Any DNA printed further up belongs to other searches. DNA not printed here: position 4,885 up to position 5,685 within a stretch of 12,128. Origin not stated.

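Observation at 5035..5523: C-terminal domain of the acidic protein matches the bacterial 'plasmid pRiA4b ORF-3-like' HLHxF signature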

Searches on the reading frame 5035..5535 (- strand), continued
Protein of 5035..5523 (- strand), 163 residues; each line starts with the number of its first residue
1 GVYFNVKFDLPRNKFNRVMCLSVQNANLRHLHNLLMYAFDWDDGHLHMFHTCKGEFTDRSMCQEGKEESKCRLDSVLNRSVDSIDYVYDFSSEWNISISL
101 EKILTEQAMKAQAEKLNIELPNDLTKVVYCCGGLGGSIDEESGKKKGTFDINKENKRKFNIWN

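Call 40: find_encoding_contigs(protein=P0157, flank=8000, max_places=3)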
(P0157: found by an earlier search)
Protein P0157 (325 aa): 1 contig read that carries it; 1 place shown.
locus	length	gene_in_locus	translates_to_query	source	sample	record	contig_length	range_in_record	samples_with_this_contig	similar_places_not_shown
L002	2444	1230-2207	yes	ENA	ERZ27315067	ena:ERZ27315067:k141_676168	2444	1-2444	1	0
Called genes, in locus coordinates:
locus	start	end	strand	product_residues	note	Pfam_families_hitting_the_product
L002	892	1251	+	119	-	-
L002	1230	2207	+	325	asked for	PF07929:PRiA4_ORF3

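Call 47: search_solved_structures(query=A3, max_evalue=10, show_alignments=1)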
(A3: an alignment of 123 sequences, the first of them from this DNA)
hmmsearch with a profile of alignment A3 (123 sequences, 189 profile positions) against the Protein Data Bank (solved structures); distinct sequences matched with E-value up to 10: 1.
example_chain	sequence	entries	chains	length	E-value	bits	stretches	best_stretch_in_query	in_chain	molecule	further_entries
2i1s_A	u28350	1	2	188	9.8e-60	204.6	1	7-181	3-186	Hypothetical protein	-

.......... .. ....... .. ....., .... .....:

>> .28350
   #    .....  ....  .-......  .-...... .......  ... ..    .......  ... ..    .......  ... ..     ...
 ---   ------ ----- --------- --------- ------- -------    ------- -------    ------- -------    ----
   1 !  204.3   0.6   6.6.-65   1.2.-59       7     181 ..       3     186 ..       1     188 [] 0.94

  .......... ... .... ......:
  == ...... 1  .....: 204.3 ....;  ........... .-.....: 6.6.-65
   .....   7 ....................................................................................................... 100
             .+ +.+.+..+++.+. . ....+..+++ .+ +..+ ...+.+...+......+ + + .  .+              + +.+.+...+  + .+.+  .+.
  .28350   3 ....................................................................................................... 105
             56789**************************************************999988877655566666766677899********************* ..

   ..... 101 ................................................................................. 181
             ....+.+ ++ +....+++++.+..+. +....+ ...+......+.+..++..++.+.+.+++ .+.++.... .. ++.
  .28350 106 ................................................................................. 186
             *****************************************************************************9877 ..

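Call 48: fold_search(model_id=the predicted structure, library=pdb)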
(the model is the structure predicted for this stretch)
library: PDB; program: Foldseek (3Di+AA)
matches with E <= 10: 322; with E <= 0.001: 2
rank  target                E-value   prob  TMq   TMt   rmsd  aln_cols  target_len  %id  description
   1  2i1s_A                2.2e-06  1.00  0.58  0.55   3.1       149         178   21  Crystal Structure of Protein of Unknown Function MM3350 from Methanosarcina mazei Go1 (released 2006-09-12)
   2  2i1s_B                2.9e-06  1.00  0.60  0.56   3.6       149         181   20  Crystal Structure of Protein of Unknown Function MM3350 from Methanosarcina mazei Go1 (released 2006-09-12)
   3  4mxt                  1.7e-01  0.33  0.28  0.25   8.6       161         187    9  Crystal structure of an Outer-membrane lipoprotein carrier protein (BACUNI_04723) from Bacteroides uniformis ATCC 8492 a (released 2013-10-16)
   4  8iue_3                2.8e-01  0.75  0.39  0.19   9.4       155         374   10  RNA polymerase III pre-initiation complex melting complex 1 (released 2023-05-24)
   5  3fzq_B                3.6e-01  0.14  0.19  0.14  11.9       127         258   13  Crystal structure of putative haloacid dehalogenase-like hydrolase (YP_001086940.1) from Clostridium difficile 630 at  (released 2009-02-10)
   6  8t5t                  3.6e-01  0.09  0.21  0.18  13.2       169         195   10  Crystal structure of outer membrane lipoprotein carrier protein (LolA) from Borrelia burgdorferi (steric acid bound) (released 2023-06-28)
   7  6ebn_B                4.8e-01  0.12  0.19  0.05  12.3       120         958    6  Crystal structure of Psilocybe cubensis noncanonical aromatic amino acid decarboxylase (released 2018-12-12)
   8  7tpm                  4.8e-01  0.08  0.21  0.18  13.2       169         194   10  Structure of the outer-membrane lipoprotein carrier protein (LolA) from Borrelia burgdorferi (released 2023-03-15)
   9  7dm9                  5.4e-01  0.03  0.15  0.15  12.6       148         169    9  Crystal structure of FliM middle domain (51-229) from Vibro alginolyticus (released 2021-07-07)
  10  8umd_C                6.1e-01  0.04  0.13  0.09  13.3       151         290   10  Cryo-EM structure of a single subunit of a Counterclockwise-locked form of the Salmonella enterica Typhimurium flagell (released 2024-01-24)
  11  8wo5_B1               6.4e-01  0.03  0.12  0.09  14.5       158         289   13  Cryo-EM structure of the intact flagellar motor-hook complex in the CCW state (released 2024-09-04)
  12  9n49_M                7.2e-01  0.03  0.13  0.09  14.0       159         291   11  C-ring - single subunit of the 34-mer CCW flagellar switch complex - FliF, FliG, FliM, and FliN from Salmonella (released 2025-03-12)
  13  6ebn_A                8.5e-01  0.09  0.19  0.05  12.3       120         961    5  Crystal structure of Psilocybe cubensis noncanonical aromatic amino acid decarboxylase (released 2018-12-12)
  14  6sga_FS               8.5e-01  0.06  0.18  0.13  12.5       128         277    5  Body domain of the mt-SSU assemblosome from Trypanosoma brucei (released 2019-09-18)
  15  6sga_FT               8.5e-01  0.06  0.14  0.11  14.7       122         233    5  Body domain of the mt-SSU assemblosome from Trypanosoma brucei (released 2019-09-18)
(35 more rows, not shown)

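Call 49: find_encoding_contigs(protein=P0277, flank=5000, max_places=6)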
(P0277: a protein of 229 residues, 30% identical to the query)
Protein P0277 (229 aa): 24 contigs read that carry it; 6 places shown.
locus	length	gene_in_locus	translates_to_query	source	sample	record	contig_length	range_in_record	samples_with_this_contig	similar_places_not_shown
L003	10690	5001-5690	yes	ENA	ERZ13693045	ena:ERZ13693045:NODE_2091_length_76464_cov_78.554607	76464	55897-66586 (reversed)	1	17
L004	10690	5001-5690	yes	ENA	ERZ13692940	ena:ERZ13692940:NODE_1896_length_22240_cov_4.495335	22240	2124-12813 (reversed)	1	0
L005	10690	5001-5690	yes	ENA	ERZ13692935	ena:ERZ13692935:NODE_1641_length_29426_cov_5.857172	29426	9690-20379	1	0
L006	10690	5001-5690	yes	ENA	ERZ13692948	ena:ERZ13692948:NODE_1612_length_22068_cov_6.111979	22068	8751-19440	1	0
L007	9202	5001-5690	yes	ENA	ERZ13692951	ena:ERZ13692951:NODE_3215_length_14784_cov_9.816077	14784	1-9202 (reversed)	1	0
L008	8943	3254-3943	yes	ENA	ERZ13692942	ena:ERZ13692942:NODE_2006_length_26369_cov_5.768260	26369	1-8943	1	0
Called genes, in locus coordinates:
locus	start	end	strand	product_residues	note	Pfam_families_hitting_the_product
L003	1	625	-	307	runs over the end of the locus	PF14378:PAP2_3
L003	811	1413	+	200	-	PF04229:GrpB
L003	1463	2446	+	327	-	PF00296:Bac_luciferase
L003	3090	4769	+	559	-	-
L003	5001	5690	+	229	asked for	PF07929:PRiA4_ORF3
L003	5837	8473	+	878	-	-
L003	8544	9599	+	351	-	PF08450:SGL (faint), PF10282:Lactonase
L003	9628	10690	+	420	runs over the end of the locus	PF01408:GFO_IDH_MocA, PF22725:GFO_IDH_MocA_C3, PF02894:GFO_IDH_MocA_C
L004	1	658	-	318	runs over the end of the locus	PF14378:PAP2_3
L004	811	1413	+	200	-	PF04229:GrpB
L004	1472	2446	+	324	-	PF00296:Bac_luciferase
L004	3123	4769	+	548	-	-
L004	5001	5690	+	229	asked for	PF07929:PRiA4_ORF3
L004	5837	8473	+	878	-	-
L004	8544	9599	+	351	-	PF08450:SGL (faint), PF10282:Lactonase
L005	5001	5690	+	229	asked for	PF07929:PRiA4_ORF3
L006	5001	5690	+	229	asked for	PF07929:PRiA4_ORF3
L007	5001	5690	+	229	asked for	PF07929:PRiA4_ORF3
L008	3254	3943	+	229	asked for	PF07929:PRiA4_ORF3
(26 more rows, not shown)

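Call 50: find_encoding_contigs(protein=P0263, flank=5000, max_places=2)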
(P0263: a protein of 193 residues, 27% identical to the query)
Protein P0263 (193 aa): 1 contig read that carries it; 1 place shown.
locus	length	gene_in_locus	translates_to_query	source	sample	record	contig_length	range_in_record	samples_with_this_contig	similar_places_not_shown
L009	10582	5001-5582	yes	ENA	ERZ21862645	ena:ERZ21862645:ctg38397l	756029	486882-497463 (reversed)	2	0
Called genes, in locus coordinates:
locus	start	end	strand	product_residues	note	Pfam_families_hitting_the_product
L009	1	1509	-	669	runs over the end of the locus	PF02730:AFOR_N, PF01314:AFOR_C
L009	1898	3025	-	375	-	PF00989:PAS, PF08448:PAS_4, PF13188:PAS_8 (faint), PF13426:PAS_9, PF13596:PAS_10 (weak), PF00512:HisKA, PF02518:HATPase_c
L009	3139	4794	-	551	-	PF08378:NERD, PF00270:DEAD (faint), PF00580:UvrD-helicase (faint), PF13191:AAA_16 (weak), PF13245:AAA_19 (weak), PF13604:AAA_30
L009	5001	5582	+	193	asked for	PF07929:PRiA4_ORF3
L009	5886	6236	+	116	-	-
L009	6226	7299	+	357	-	PF01381:HTH_3, PF13443:HTH_26 (faint), PF06114:Peptidase_M78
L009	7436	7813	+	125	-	PF21648:M1E1E6-like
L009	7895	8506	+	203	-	-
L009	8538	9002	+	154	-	-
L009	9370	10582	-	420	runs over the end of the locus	PF01171:ATP_bind_3, PF11734:TilS_C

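Call 51: find_encoding_contigs(protein=P0185, flank=5000, max_places=2)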
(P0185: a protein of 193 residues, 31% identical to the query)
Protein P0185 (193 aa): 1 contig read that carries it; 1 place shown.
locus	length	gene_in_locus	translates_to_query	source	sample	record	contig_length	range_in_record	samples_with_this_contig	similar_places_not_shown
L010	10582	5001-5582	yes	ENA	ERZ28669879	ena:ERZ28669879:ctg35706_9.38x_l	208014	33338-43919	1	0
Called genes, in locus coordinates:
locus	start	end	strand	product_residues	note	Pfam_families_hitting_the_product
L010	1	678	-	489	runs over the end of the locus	PF00291:PALP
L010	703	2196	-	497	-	PF00291:PALP (weak)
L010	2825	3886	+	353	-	PF01381:HTH_3, PF13560:HTH_31 (weak), PF08448:PAS_4, PF13426:PAS_9 (weak), PF08447:PAS_3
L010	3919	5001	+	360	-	-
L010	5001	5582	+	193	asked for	PF07929:PRiA4_ORF3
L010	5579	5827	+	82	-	PF02597:ThiS (weak)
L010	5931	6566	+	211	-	PF00899:ThiF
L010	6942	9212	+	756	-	-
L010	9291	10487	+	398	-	-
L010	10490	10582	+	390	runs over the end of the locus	-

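Call 52: find_related_loci(query=A3, collection=genome_contigs, flank=6000)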
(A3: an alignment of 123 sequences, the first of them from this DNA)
Query A3 (167 aa) in genome_contigs; peptide patterns used: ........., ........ (x = any residue, [..] = any of these).
600 stretches matched a pattern (row limit reached: there are more); 333 encode a relative of the query (tblastn E <= 1e-3); the best 80 are kept; 80 distinct loci.
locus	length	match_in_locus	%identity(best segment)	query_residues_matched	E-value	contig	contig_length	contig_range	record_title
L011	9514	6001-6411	31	7-143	3e-13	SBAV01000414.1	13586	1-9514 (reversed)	MAG: Methylobacter tundripaludum isolate Bin_16_1 Ba_contig24205, whole genome shotgun sequence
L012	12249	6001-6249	36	31-113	7e-13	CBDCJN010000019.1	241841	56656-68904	MAG: Actinoplanes sp. isolate 255df4d8-a247-4aeb-b420-f1f5dc61c0b4 genome assembly, contig: contig_19, whole genome shot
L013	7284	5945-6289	33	32-140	2e-12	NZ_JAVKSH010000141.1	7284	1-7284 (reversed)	MAG: Mycobacterium sp. isolate PQ1_20S_bin_1 c_000000000493, whole genome shotgun sequence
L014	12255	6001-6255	33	31-115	5e-12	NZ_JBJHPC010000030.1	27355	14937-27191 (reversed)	Streptomyces sp. YS-3 scaffold_29, whole genome shotgun sequence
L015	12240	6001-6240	36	30-109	4e-12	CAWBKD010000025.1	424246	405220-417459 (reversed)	MAG: uncultured Actinomycetes bacterium isolate MFD03044.bin.3.103 genome assembly, contig: contig_3448, whole genome sh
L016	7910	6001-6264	33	25-112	7e-12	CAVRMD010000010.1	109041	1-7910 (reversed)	MAG: uncultured Solirubrobacteraceae bacterium isolate MFD01275.bin.1.257 genome assembly, contig: contig_21087, whole g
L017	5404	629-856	34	31-106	2e-11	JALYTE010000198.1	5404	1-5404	MAG: Acidobacteriota bacterium isolate LIV bin22 SD1460-62_k127_1163876, whole genome shotgun sequence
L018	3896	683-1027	30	32-140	3e-11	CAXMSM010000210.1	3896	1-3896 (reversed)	MAG: uncultured Gammaproteobacteria bacterium isolate 10C-St20-MC-01_bin.28.orig genome assembly, contig: k141_1785996,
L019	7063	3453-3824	31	6-117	3e-11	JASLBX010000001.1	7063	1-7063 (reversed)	MAG: Jiangellaceae bacterium isolate CMU_early.final.5 k67_20969917, whole genome shotgun sequence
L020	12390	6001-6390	29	2-147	2e-11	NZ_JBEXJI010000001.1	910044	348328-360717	Nocardia sp. NPDC004860 NPDC004860_8_E12.ctg-0001, whole genome shotgun sequence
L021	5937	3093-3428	33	6-110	4e-11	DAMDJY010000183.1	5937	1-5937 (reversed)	MAG TPA_asm: Mobilicoccus sp. isolate CTOTU50537 NODE_1635_length_5937_cov_4.672390, whole genome shotgun sequence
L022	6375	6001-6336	27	29-155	5e-11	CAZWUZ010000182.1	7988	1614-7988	MAG TPA_asm: uncultured bacterium isolate binchicken_co154_39 genome assembly, contig: NODE_19211_length_7988_cov_5.5392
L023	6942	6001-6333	29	32-157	7e-11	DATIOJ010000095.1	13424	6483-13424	MAG TPA_asm: Candidatus Limnocylindrales bacterium isolate SMAG_U15820 k141_2233585, whole genome shotgun sequence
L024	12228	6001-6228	37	31-106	7e-11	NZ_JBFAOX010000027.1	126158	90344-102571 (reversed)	Actinoplanes sp. NPDC049598 NPDC049598_112_E5.ctg-0027, whole genome shotgun sequence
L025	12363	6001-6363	32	35-155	8e-11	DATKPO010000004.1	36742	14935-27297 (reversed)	MAG TPA_asm: Solirubrobacteraceae bacterium isolate SMAG_U14793 k141_4209784, whole genome shotgun sequence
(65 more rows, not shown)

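Call 63: fold_search(model_id=the predicted structure, library=viral)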
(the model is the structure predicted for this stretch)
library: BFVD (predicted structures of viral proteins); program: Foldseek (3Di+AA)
matches with E <= 10: 416; with E <= 0.001: 0
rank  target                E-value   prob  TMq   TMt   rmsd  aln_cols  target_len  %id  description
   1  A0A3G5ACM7            5.5e-03  1.00  0.42  0.29   5.8       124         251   16  Uncharacterized protein [Hyperionvirus sp.]
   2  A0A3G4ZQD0            2.3e-02  1.00  0.45  0.24   3.6       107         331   10  Uncharacterized protein [Barrevirus sp.]
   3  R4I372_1              7.8e-02  0.47  0.29  0.09  10.4       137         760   14  Envelopment polyprotein [Saint-Floris virus]
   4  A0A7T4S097            3.2e-01  0.09  0.15  0.09  13.4       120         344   10  ORF1a (Fragment) [Chestnut teal astrovirus]
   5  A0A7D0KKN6            4.2e-01  0.28  0.29  0.39  13.1       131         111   10  (no name in the UniProt tables at hand)
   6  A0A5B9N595            4.8e-01  0.04  0.15  0.06  14.3       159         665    8  Tail fiber protein [Klebsiella phage Magnus]
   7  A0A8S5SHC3            5.6e-01  0.12  0.21  0.25  12.0       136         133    8  Uncharacterized protein [Siphoviridae sp. ctBCr48]
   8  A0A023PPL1            6.3e-01  0.03  0.13  0.03  16.5       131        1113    8  Non-structural polyprotein [Duck astrovirus]
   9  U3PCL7                8.4e-01  0.03  0.15  0.16  17.5       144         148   10  (no name in the UniProt tables at hand)
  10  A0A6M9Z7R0            8.8e-01  0.03  0.12  0.04  12.1       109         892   16  (no name in the UniProt tables at hand)
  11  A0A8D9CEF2            9.4e-01  0.05  0.18  0.22  14.9       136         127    9  Putative acid protease [uncultured marine phage]
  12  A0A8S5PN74            9.4e-01  0.03  0.13  0.11  13.8       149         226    9  Uncharacterized protein [Myoviridae sp. ctwwN25]
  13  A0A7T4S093            9.9e-01  0.05  0.14  0.06  13.1       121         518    8  ORF1ab (Fragment) [Chestnut teal astrovirus]
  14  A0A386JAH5            1.0e+00  0.06  0.15  0.06   5.9        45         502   11  Bro11 [Heliothis virescens ascovirus 3h]
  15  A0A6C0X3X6            1.0e+00  0.04  0.16  0.08  15.1       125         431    7  (no name in the UniProt tables at hand)
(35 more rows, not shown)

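Call 64: search_protein_families(library=padloc, proteins=[P0185, P0263, P0277, P0050, P0012, P0015, P0014], max_evalue=0.01)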
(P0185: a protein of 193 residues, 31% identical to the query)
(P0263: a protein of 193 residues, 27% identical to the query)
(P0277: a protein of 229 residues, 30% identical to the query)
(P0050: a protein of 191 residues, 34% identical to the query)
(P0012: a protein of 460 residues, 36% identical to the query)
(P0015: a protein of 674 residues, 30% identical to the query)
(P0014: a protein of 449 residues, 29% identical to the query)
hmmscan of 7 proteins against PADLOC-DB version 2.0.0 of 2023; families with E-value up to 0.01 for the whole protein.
P0185 (193 aa): 0 families

P0263 (193 aa): 0 families

P0277 (229 aa): 0 families

P0050 (191 aa): 0 families

P0012 (460 aa): 0 families

P0015 (674 aa): 0 families

P0014 (449 aa): 0 families

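Call 66: search_dna_similar(query=P0050, collection=plasmids, mode=protein, max_rows=12, rows=spread)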
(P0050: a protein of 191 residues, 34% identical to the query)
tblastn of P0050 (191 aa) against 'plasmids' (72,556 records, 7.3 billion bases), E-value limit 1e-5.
Records with a match: 826; places in all: 1037; records where one place covers at least 80% of the query: 735.
Best place of each record, by identity: <60% 826.
By first word of the organism name: Xanthomonas 160; Sinorhizobium 87; Pseudosulfitobacter 71; Rhizobium 67; Agrobacterium 47; Acinetobacter 44; Burkholderia 27; Bradyrhizobium 23; Bacillus 17; Rhodococcus 17; and 82 more.
By predicted mobility (MOB-suite, as given by PLSDB): conjugative 394; non-mobilizable 294; mobilizable 138.
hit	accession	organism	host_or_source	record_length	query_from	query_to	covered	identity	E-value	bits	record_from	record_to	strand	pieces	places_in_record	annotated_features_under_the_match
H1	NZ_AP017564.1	Pseudanabaena sp. ABRG5-3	-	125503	4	191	98%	43.2%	1e-37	144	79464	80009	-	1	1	plasmid pRiA4b ORF-3 family protein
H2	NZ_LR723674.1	Pseudorhizobium flavum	Paddy soil under the long-term ...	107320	3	189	98%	35.8%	6e-26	110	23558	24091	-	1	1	plasmid pRiA4b ORF-3 family protein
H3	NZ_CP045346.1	Labrenzia sp. THAF187b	pure culture,Surface of a polyethylene ...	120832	3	166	86%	39.6%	1e-25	110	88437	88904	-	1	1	plasmid pRiA4b ORF-3 family protein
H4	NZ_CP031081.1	Paracoccus yeei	Homo sapiens,single cell,eye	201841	3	182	94%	35.4%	3e-23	103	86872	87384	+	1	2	plasmid pRiA4b ORF-3 family protein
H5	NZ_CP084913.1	Asticcacaulis sp. AND118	pure culture,water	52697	4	188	97%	33.3%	9e-23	101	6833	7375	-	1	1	plasmid pRiA4b ORF-3 family protein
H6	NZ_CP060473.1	Xanthomonas citri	Cell culture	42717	4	186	96%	32.8%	4e-22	100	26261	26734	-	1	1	plasmid pRiA4b ORF-3 family protein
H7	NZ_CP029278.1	Xanthomonas phaseoli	Phaseolus vulgaris,whole genome assembly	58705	4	186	96%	32.2%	2e-21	98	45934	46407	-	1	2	plasmid pRiA4b ORF-3 family protein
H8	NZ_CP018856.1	Xanthomonas citri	Citrus hystrix,citrus leaf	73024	4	191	98%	30.9%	4e-19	91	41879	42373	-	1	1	plasmid pRiA4b ORF-3 family protein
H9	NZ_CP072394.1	Xanthomonas phaseoli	Phaseolus vulgaris,cell culture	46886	4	187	96%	29.9%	2e-16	84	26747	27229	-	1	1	plasmid pRiA4b ORF-3 family protein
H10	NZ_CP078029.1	Acinetobacter variabilis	whole organism,alcohol foam dispenser ...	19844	4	158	81%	33.3%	5e-18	88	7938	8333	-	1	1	plasmid pRiA4b ORF-3 family protein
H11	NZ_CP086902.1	Pseudosulfitobacter pseudonitzschiae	Skeletonema costatum,The surface ...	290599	4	166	85%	30.5%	2e-14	78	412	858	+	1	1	plasmid pRiA4b ORF-3 family protein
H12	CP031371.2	Klebsiella pneumoniae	Homo sapiens,blood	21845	4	53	26%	44.0%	7e-6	52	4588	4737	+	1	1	none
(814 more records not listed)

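Call 67: get_annotated_region(hit=H6, flank=5000)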
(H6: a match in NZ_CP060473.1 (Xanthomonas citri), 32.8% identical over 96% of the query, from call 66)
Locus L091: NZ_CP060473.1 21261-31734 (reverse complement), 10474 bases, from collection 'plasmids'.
description: Xanthomonas citri pv. citri strain DAR73889 plasmid pXAS42, complete sequence
organism: Xanthomonas citri (NCBI taxid 611301)
taxonomy: Bacteria; Pseudomonadota; Gammaproteobacteria; Lysobacterales; Lysobacteraceae; Xanthomonas; Xanthomonas citri
host: -; source: Cell culture; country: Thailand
typing (MOB-suite, as given by PLSDB): conjugative; relaxase MOBP; mating-pair formation MPF_T
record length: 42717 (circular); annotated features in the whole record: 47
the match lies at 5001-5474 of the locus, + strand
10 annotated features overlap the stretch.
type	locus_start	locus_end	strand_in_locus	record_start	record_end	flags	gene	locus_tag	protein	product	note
CDS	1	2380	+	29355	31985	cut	-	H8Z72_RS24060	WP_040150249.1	DUF3363 domain-containing protein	-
CDS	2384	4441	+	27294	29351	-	traG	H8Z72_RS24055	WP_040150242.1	IncP-type conjugal transfer protein TraG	-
CDS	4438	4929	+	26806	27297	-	-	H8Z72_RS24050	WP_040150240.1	hypothetical protein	-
CDS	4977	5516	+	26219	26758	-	-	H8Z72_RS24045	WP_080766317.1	plasmid pRiA4b ORF-3 family protein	-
CDS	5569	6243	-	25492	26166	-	-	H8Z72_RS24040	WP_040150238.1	NYN domain-containing protein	-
CDS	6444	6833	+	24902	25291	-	-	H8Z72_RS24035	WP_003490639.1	hypothetical protein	-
CDS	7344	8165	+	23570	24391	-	-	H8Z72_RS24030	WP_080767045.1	hypothetical protein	-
CDS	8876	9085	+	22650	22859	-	-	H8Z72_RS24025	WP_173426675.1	helix-turn-helix transcriptional regulator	-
CDS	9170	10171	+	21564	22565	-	-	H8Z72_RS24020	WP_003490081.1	ATPase, T2SS/T4P/T4SS family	-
CDS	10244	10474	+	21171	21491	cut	-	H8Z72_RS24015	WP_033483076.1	TrbC/VirB2 family protein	-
